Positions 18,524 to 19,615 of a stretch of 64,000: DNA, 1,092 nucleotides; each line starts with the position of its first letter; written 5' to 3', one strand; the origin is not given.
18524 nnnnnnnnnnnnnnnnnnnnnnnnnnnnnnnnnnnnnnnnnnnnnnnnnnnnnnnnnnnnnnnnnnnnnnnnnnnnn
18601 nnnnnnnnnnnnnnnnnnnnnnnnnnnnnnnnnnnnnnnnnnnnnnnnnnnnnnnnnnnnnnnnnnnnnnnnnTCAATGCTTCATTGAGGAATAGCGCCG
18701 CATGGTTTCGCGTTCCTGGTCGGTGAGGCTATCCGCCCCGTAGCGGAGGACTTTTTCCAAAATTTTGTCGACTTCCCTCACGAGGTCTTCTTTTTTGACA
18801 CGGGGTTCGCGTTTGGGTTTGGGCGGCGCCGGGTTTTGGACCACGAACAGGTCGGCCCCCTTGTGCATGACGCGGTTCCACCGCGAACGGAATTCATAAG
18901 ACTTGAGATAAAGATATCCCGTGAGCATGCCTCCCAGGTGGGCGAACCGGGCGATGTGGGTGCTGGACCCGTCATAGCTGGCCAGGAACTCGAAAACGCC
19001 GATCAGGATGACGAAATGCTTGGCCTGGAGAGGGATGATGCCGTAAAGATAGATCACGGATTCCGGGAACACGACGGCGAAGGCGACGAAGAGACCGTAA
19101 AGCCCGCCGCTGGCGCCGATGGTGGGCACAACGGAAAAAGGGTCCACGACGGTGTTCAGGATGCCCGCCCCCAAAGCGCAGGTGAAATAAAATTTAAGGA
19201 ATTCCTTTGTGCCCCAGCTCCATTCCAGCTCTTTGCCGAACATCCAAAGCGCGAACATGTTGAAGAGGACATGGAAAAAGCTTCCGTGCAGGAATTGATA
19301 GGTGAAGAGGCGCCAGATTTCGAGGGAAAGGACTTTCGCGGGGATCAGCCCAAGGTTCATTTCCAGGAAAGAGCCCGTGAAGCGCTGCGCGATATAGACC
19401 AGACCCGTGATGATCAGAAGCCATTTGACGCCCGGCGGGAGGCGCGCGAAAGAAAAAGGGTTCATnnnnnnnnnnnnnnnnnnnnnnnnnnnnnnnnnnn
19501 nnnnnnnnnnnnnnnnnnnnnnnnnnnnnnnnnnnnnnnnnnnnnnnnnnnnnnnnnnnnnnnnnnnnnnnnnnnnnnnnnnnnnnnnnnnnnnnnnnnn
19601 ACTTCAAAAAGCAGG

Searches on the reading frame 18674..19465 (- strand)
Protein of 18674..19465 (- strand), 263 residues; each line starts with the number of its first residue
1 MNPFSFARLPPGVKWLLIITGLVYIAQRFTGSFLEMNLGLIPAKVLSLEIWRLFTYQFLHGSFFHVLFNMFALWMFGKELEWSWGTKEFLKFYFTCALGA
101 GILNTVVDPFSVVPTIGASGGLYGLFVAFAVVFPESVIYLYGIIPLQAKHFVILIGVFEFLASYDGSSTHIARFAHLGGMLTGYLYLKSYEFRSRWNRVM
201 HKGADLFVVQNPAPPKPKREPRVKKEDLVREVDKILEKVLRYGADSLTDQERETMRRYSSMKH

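Call 4: search_protein_families(library=pfam, proteins=[window:18674-19465:-], max_evalue=0.1)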
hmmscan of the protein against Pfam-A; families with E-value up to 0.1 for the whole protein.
window:18674-19465:- (263 aa): 3 families
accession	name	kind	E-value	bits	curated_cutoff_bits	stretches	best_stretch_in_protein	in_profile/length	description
PF01694.28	Rhomboid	-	1.9e-30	106.4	22.6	1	49-186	3-136/143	Rhomboid domain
PF08551.15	DUF1751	-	4.8e-09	37.1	22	1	49-110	7-68/99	Eukaryotic integral membrane protein (DUF1751)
PF20216.3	DUF6576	-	3.5e-08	33.9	27.3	1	225-260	11-46/47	Family of unknown function (DUF6576)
